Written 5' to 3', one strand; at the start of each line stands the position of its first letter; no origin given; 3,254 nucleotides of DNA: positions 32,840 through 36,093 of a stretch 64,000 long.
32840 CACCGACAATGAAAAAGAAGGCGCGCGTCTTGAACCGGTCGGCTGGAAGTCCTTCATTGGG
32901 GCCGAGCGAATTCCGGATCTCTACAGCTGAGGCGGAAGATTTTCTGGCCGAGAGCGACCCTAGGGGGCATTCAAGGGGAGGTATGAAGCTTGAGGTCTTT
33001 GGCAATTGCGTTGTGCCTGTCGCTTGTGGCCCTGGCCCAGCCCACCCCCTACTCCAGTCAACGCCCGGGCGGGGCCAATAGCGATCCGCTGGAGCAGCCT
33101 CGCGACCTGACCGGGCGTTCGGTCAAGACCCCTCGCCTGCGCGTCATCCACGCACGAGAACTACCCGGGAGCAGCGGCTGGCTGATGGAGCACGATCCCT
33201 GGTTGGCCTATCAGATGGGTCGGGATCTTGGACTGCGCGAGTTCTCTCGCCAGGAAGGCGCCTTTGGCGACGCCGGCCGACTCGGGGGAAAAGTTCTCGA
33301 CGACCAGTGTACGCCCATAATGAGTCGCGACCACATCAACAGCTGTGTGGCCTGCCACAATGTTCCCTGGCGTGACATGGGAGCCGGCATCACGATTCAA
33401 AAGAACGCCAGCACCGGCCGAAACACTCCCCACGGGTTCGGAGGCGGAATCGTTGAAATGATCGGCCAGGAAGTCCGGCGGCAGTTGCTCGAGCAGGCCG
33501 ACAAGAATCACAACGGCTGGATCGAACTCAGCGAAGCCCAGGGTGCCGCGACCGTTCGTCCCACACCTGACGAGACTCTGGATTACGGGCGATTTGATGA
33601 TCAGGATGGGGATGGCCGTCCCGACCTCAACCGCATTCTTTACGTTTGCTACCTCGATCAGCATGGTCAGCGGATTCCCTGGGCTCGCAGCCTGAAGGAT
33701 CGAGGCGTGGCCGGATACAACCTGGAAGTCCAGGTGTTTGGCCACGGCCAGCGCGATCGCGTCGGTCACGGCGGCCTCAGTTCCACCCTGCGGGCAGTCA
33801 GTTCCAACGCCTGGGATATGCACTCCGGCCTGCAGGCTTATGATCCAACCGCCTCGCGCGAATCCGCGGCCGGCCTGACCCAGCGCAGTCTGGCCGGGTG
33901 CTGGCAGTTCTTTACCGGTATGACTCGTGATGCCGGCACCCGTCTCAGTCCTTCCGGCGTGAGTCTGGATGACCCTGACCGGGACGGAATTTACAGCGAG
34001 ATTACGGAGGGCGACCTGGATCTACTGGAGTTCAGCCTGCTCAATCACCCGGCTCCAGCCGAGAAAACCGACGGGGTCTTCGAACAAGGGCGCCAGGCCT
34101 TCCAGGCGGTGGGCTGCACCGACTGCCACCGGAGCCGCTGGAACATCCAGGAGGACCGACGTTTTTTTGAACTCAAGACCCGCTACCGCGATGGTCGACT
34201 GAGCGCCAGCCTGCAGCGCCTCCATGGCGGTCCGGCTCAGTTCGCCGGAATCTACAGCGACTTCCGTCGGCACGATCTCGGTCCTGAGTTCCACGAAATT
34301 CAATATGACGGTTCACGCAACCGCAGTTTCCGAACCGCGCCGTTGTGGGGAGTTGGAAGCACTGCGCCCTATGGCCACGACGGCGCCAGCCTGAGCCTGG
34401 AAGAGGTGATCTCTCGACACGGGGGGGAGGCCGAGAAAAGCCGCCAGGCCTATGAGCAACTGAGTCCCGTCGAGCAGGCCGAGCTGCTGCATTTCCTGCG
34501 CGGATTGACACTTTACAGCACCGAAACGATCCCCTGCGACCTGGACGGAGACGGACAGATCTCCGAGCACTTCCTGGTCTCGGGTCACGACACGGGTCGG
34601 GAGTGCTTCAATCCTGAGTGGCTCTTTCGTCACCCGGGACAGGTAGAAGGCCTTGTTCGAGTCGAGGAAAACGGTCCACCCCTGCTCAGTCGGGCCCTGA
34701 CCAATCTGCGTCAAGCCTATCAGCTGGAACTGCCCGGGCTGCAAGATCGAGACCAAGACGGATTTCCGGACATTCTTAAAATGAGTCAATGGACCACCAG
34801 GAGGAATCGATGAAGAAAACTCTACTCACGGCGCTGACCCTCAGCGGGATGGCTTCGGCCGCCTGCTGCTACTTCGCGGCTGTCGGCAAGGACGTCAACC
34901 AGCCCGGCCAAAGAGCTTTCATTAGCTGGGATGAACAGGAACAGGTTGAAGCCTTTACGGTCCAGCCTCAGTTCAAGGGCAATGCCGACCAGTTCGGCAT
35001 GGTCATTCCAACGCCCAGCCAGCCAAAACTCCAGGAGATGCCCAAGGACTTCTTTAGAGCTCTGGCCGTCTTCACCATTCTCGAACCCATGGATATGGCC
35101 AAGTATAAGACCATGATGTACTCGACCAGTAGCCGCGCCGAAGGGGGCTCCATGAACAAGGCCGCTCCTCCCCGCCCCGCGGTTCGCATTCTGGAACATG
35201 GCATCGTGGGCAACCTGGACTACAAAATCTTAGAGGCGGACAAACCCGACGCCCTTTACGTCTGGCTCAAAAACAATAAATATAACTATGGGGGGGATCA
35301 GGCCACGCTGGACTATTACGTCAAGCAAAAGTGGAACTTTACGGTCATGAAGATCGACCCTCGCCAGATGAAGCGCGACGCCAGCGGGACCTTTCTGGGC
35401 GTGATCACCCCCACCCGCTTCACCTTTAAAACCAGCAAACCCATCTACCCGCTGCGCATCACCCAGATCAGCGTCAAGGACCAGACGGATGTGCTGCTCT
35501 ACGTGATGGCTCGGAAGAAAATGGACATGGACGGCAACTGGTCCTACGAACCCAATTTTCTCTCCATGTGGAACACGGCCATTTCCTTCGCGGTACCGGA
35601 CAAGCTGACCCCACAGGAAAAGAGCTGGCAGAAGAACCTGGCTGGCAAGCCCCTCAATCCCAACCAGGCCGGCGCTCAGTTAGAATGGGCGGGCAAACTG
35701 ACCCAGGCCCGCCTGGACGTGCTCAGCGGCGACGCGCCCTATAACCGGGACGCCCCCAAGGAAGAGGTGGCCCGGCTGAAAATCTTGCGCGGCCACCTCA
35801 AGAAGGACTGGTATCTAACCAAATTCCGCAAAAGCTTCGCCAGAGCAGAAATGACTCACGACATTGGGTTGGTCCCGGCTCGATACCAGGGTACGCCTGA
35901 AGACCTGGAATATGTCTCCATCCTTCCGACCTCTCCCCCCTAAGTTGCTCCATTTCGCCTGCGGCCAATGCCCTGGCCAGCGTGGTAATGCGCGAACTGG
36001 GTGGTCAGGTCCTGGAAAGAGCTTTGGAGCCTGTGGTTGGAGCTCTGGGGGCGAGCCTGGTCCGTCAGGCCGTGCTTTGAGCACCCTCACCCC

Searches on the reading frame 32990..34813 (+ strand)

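Call 36: search_protein_families(library=pfam, proteins=[window:32990-34813:+], max_evalue=0.0001)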
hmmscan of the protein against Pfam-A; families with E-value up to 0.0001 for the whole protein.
window:32990-34813:+ (607 aa): 1 family
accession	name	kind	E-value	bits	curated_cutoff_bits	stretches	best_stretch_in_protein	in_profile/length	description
PF06537.16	DHOR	-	2.5e-12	46.5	22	1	351-506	350-499/499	Di-haem oxidoreductase, putative peroxidase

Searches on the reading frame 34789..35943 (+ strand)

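Call 36: search_protein_families(library=pfam, proteins=[window:34789-35943:+], max_evalue=0.0001)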
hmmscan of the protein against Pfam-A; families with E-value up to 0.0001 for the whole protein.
window:34789-35943:+ (384 aa): 1 family
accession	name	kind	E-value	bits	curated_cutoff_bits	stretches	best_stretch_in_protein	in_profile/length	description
PF10092.14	DUF2330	-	4.3e-31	108.6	24.7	1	22-353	2-269/279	Uncharacterized protein conserved in bacteria (DUF2330)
